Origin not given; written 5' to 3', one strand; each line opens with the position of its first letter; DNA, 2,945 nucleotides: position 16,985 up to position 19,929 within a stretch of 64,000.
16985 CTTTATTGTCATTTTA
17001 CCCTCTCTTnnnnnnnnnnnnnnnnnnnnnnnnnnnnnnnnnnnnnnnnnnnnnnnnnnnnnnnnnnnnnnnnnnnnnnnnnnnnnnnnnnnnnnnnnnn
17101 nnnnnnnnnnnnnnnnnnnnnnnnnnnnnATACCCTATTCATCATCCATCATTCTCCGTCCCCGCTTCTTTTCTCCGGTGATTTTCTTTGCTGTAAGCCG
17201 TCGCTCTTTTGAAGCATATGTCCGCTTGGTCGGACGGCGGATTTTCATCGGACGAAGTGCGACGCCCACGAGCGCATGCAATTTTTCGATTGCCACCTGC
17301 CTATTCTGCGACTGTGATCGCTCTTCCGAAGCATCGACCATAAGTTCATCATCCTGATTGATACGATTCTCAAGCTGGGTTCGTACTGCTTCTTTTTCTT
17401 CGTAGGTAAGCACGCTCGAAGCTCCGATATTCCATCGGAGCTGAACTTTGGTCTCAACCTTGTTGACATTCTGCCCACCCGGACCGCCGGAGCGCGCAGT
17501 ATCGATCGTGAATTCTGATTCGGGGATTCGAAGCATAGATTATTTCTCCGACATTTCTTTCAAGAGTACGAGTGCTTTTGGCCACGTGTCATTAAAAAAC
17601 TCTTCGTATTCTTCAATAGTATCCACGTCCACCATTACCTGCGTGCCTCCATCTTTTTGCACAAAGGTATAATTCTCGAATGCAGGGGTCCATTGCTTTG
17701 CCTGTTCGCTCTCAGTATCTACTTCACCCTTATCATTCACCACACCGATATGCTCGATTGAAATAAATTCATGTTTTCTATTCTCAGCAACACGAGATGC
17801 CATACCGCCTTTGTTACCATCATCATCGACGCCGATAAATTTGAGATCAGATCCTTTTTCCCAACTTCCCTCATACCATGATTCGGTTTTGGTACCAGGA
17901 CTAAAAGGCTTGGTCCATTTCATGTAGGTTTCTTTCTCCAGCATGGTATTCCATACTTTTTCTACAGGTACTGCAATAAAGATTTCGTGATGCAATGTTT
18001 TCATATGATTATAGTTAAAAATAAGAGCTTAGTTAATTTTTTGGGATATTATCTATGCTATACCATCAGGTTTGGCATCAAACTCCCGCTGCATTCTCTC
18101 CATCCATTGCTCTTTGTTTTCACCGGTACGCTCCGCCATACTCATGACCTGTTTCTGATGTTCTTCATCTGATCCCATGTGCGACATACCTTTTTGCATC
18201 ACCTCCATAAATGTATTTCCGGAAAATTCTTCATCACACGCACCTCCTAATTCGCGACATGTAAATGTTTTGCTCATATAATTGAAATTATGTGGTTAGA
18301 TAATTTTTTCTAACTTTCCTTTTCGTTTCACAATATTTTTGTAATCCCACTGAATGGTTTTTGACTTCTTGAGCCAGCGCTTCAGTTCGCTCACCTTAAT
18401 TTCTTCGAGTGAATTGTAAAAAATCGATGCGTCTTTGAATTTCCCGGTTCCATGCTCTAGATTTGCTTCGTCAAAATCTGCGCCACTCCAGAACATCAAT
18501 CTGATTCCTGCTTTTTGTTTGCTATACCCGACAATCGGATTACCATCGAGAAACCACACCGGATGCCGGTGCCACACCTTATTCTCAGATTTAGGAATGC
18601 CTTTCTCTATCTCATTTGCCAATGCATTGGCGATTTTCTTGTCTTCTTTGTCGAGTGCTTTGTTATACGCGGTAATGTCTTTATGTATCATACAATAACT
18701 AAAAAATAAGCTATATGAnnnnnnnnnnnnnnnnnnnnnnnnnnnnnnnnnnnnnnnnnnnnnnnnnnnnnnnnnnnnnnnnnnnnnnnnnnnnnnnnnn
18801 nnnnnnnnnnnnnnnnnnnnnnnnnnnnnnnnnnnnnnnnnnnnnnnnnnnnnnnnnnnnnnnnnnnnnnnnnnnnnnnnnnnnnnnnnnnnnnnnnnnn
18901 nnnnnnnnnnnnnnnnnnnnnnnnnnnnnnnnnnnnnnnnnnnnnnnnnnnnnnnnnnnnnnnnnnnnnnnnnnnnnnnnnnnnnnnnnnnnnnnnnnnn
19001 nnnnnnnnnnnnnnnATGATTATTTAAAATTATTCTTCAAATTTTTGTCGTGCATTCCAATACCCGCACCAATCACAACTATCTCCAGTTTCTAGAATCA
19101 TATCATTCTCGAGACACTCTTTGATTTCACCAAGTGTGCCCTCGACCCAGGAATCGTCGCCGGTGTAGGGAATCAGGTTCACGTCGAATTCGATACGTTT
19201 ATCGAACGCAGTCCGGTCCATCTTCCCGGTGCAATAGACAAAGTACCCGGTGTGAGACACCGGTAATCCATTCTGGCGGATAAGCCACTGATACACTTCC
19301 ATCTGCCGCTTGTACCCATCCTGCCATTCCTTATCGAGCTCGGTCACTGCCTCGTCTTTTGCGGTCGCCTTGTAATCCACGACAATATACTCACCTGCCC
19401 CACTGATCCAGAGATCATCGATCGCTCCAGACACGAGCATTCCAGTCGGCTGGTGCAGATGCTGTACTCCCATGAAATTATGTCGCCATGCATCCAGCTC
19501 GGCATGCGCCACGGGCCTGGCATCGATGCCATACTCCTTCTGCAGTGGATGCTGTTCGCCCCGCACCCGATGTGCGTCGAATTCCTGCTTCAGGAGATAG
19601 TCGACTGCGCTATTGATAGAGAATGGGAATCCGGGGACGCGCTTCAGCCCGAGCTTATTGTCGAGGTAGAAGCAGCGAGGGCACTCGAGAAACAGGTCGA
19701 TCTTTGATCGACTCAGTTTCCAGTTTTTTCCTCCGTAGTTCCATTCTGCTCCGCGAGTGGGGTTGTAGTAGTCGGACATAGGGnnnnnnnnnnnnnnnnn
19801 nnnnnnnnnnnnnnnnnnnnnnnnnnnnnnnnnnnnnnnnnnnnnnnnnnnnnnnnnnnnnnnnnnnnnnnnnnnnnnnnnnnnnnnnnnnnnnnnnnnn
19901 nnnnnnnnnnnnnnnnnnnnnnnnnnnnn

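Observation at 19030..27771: Five-gene co-directional defence operon: SNF2 helicase, type III Mod, type III Res, T5orf172/DUF4357 and a Cas4-like nuclease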

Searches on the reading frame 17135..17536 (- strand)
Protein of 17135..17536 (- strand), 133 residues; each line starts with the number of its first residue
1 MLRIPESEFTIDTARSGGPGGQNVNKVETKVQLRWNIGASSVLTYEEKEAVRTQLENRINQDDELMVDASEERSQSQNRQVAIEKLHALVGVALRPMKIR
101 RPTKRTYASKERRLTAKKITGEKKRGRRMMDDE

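Call 3: search_protein_families(library=pfam, proteins=[window:17135-17536:-], max_evalue=0.01)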
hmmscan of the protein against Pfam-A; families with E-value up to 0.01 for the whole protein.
window:17135-17536:- (133 aa): 2 families
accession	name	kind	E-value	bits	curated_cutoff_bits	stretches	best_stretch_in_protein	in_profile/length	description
PF00472.26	RF-1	-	9.1e-19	68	35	1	3-122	6-97/116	RF-1 domain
PF07668.16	MpPF1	-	0.0022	17.8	22.7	1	20-92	185-258/314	M penetrans paralogue family 1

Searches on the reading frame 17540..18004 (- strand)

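Call 3: search_protein_families(library=pfam, proteins=[window:17540-18004:-], max_evalue=0.01)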
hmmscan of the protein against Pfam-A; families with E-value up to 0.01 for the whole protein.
window:17540-18004:- (154 aa): 1 family
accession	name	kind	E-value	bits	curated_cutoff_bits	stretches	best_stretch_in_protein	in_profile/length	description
PF08327.17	AHSA1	-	0.00026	21.7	22.1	1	12-150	2-122/125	Activator of Hsp90 ATPase homolog 1-like protein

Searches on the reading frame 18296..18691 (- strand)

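Call 3: search_protein_families(library=pfam, proteins=[window:18296-18691:-], max_evalue=0.01)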
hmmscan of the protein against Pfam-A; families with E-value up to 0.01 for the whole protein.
window:18296-18691:- (131 aa): 1 family
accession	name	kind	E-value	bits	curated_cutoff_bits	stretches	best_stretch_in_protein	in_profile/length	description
PF08818.16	DUF1801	-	7e-07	30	27.2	1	18-109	2-83/85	Domain of unknown function (DU1801)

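Call 4: search_protein_families(library=padloc, proteins=[window:18296-18691:-], max_evalue=0.01)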
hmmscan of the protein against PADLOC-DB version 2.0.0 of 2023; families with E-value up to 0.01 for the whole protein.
window:18296-18691:- (131 aa): 0 families

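Call 5: search_protein_families(library=ncbifam, proteins=[window:18296-18691:-], max_evalue=0.001)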
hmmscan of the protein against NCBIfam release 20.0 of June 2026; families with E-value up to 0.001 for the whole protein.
window:18296-18691:- (131 aa): 0 families

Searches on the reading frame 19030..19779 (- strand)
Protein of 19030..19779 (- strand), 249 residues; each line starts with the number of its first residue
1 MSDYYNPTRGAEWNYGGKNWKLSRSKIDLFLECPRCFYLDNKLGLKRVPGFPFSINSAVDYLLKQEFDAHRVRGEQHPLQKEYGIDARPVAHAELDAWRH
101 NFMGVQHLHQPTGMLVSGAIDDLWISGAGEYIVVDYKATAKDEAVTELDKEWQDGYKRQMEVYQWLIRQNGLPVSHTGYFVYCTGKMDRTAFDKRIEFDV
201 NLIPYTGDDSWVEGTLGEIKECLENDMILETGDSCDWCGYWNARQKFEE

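Call 3: search_protein_families(library=pfam, proteins=[window:19030-19779:-], max_evalue=0.01)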
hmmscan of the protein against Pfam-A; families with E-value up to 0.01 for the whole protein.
window:19030-19779:- (249 aa): 1 family
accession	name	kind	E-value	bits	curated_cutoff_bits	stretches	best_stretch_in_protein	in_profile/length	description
PF12705.13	PDDEXK_1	-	7e-13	49.5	22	1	84-242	109-244/247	PD-(D/E)XK nuclease superfamily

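Call 4: search_protein_families(library=padloc, proteins=[window:19030-19779:-], max_evalue=0.01)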
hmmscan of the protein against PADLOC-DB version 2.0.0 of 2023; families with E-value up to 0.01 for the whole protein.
window:19030-19779:- (249 aa): 4 families
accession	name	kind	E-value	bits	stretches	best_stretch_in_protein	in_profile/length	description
PDLC00943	Cas4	-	9.6e-05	20.4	1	121-240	72-174/180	CRISPR-associated protein Cas4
PDLC01447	Cas4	-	0.00015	20.3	1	21-240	4-153/161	"CAS-I,CAS-II,CAS-III,CAS-IV,CAS-V,CAS-VI; acquisition_associated"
PDLC02087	Cas4b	-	0.00081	17.6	1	115-184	73-135/189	-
PDLC00944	Cas4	-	0.005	15.1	1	116-240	66-172/177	Cas4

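Call 5: search_protein_families(library=ncbifam, proteins=[window:19030-19779:-], max_evalue=0.001)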
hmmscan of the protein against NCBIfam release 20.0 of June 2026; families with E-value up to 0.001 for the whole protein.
window:19030-19779:- (249 aa): 1 family
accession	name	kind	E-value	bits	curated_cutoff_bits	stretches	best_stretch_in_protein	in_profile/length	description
TIGR00372.1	cas4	equivalog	0.00036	20.4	65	0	121-240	72-174/180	CRISPR-associated protein Cas4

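Call 39: find_related_loci(query=A2, collection=metagenome_contigs, flank=10000)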
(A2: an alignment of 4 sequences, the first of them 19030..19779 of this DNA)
Query A2 (249 aa) in metagenome_contigs; peptide patterns used: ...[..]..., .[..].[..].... (x = any residue, [..] = any of these).
600 stretches matched a pattern (row limit reached: there are more); 580 encode a relative of the query (tblastn E <= 1e-3); the best 80 are kept; 80 distinct loci.
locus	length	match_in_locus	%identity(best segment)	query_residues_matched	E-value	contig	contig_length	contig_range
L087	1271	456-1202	79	1-249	3e-152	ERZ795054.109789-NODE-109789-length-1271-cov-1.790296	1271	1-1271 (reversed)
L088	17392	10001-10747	79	1-249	2e-138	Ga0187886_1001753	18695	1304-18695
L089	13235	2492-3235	78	1-249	4e-136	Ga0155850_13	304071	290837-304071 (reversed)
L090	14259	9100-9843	78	1-248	2e-135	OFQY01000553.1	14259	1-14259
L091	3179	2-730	78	7-249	2e-139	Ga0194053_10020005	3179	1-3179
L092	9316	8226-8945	79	1-240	5e-134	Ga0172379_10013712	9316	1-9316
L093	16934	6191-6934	77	1-248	4e-133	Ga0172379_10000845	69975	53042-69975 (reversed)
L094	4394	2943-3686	78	1-249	5e-135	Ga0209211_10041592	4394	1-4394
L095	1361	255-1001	76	1-249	3e-145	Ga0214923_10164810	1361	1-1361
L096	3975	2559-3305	76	1-249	4e-133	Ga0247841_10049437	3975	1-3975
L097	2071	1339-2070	76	1-244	4e-138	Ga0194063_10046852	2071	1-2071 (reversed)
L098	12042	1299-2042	70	1-248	3e-121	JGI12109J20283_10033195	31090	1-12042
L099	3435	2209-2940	68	1-244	6e-120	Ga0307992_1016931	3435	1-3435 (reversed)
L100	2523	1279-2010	70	5-248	1e-120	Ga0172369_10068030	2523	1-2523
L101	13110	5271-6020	65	1-248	5e-113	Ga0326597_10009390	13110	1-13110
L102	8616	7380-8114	65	5-247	7e-113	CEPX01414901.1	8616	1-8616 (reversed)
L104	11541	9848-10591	65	1-246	4e-110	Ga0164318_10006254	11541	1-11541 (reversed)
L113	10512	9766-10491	63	1-240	5e-107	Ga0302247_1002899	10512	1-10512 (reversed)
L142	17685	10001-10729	61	1-240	2e-102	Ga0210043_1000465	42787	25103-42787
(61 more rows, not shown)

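Call 43: search_protein_families(library=pfam, proteins=[L142:9163-9996:+, L142:8076-9143:+, L092:518-3028:+, L092:3038-5482:+, L092:5485-8166:+, L113:1681-4965:+, L113:4962-8102:+, L113:8105-9760:+, L104:7026-9842:+, L102:3685-6627:+], max_evalue=0.001)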
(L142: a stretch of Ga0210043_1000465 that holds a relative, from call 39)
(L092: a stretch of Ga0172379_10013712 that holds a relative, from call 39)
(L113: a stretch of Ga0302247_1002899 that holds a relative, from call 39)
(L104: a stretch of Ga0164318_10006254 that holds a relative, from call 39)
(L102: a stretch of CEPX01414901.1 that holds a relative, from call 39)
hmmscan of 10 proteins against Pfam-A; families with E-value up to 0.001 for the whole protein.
L142:9163-9996:+ (277 aa): 3 families
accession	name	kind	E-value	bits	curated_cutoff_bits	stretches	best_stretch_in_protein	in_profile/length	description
PF03477.21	ATP-cone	-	6e-07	30.4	25.8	1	5-79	2-84/88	ATP cone domain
PF04471.18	Mrr_cat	-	3.9e-06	27.4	21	1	87-198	6-103/115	Restriction endonuclease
PF22357.2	AF1548-like_C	-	0.00036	21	23.9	1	237-276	16-56/56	AF1548-like, C-terminal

L142:8076-9143:+ (355 aa): 5 families
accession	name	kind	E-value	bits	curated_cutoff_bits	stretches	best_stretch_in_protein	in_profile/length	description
PF03054.22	tRNA_Me_trans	-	3e-69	233.2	20.6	1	7-197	1-201/202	tRNA methyl transferase HUP domain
PF20259.3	tRNA_Me_trans_M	-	5.1e-16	58.4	27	1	202-269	1-66/66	tRNA methyl transferase PRC-barrel domain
PF20258.4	tRNA_Me_trans_C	-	4.1e-15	56.3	20.6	1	283-354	4-77/77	Aminomethyltransferase beta-barrel domain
PF02540.23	NAD_synthase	-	4.6e-06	26.4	21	1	6-78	18-86/242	NAD synthase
PF24167.1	DUF7411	-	9.3e-05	22.5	28.7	1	9-88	3-73/194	Family of unknown function (DUF7411)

L092:518-3028:+ (836 aa): 6 families
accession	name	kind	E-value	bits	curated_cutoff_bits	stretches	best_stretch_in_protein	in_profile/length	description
PF04851.21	ResIII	-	2.5e-39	135.3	22.5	1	190-342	4-163/164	Type III restriction enzyme, res subunit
PF18766.7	SWI2_SNF2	-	3.7e-13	50.1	26.7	1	193-342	1-156/221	SWI2/SNF2 ATPase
PF00270.35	DEAD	-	5.8e-11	42.8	26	1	191-346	1-165/167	DEAD/DEAH box helicase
PF04313.20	HSDR_N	-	1.3e-06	28.8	25.1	1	56-122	122-196/198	Type I restriction enzyme R protein N terminus (HSDR_N)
PF13588.12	HSDR_N_2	-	1.6e-06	28.6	25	1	57-127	34-107/110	Type I restriction enzyme R protein N terminus (HSDR_N)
PF00271.37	Helicase_C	-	0.00011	22.8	23.5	0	529-584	53-108/110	Helicase conserved C-terminal domain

L092:3038-5482:+ (814 aa): 6 families
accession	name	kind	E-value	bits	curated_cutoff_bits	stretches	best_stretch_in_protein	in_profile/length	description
PF02384.22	N6_Mtase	-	2.4e-55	188.5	20.4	1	133-448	4-306/311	N-6 DNA Methylase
PF01420.25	Methylase_S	-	1.4e-28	100.7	22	2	453-636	2-168/168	Type I restriction modification DNA specificity domain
PF07669.17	Eco57I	-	2.5e-07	31.4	25.3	1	251-332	67-156/171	Eco57I restriction-modification methylase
PF13847.12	Methyltransf_31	-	1.5e-06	28.4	27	1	172-267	2-83/145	Methyltransferase domain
PF01170.24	UPF0020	-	6.1e-06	26.5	22.3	1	165-268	20-131/197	RMKL-like, methyltransferase domain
PF12161.14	HsdM_N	-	0.00022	22.3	24.5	1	7-105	2-109/135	HsdM N-terminal domain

L092:5485-8166:+ (893 aa): 4 families
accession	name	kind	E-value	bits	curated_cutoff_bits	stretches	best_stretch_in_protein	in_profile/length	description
PF13166.12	AAA_13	-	6.4e-14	52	36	1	116-715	19-580/713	AAA domain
PF02463.25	SMC_N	-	3.6e-13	49.9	40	1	285-712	58-205/220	RecF/RecN/SMC N terminal domain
PF13476.12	AAA_23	-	1.3e-10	42.7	27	1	107-329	13-198/201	AAA domain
PF13304.12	AAA_21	-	1.1e-05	26.1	27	0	669-709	262-303/304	AAA domain, putative AbiEii toxin, Type IV TA system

L113:1681-4965:+ (1094 aa): 5 families
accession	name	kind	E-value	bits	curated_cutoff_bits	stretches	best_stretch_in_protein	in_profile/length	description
PF00271.37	Helicase_C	-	1.4e-16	61.1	23.5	1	705-821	4-110/110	Helicase conserved C-terminal domain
PF00176.29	SNF2-rel_dom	-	6.7e-13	48.8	24.9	1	361-484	129-228/290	SNF2-related domain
PF13091.12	PLDc_2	-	3.8e-08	33.7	27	1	23-201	10-132/132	PLD-like domain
PF04851.21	ResIII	-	7e-07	29.7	22.5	0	352-400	120-163/164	Type III restriction enzyme, res subunit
PF00270.35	DEAD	-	0.00039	20.6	26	0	355-406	115-166/167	DEAD/DEAH box helicase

L113:4962-8102:+ (1046 aa): 6 families
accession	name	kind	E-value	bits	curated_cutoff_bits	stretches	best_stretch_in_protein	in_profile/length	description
PF07669.17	Eco57I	-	3.4e-27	96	25.3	1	511-756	1-167/171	Eco57I restriction-modification methylase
PF02384.22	N6_Mtase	-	3.6e-10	40.1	20.4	1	656-792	121-248/311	N-6 DNA Methylase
PF12950.13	TaqI_C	-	9.2e-08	32.8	26.5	1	866-989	2-118/118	TaqI-like C-terminal specificity domain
PF20473.4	MmeI_Mtase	-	2.4e-06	27.4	27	1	433-533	13-85/259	MmeI, DNA-methyltransferase domain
PF25120.1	DUF7814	-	9.2e-05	22.7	27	1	204-298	72-160/228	Domain of unknown function (DUF7814)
PF20465.4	MmeI_hel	-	0.00036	21.7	27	0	216-294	6-75/75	MmeI, helicase spacer domain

L113:8105-9760:+ (551 aa): 1 family
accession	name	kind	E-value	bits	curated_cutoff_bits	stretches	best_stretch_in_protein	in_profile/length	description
PF14280.11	DUF4365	-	7.8e-13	49.1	24.3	1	30-158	16-134/139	Domain of unknown function (DUF4365)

L104:7026-9842:+ (938 aa): 2 families
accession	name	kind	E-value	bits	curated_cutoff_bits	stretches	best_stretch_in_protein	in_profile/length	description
PF13476.12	AAA_23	-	5.9e-07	30.8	27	1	351-538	12-197/201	AAA domain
PF13304.12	AAA_21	-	1.4e-06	29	27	1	813-883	229-302/304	AAA domain, putative AbiEii toxin, Type IV TA system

L102:3685-6627:+ (980 aa): 5 families
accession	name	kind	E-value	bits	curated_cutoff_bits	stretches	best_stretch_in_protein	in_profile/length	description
PF18766.7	SWI2_SNF2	-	3.7e-23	82.8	26.7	1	283-512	1-192/221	SWI2/SNF2 ATPase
PF04313.20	HSDR_N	-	1.9e-17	64.2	25.1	1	8-210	2-196/198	Type I restriction enzyme R protein N terminus (HSDR_N)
PF04851.21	ResIII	-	2.5e-14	54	22.5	1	281-471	5-162/164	Type III restriction enzyme, res subunit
PF22679.2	T1R_D3-like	-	6e-09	36.9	27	1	626-691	97-149/158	Type I restriction enzyme subunit R domain 3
PF00270.35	DEAD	-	3e-08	34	26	1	300-478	13-166/167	DEAD/DEAH box helicase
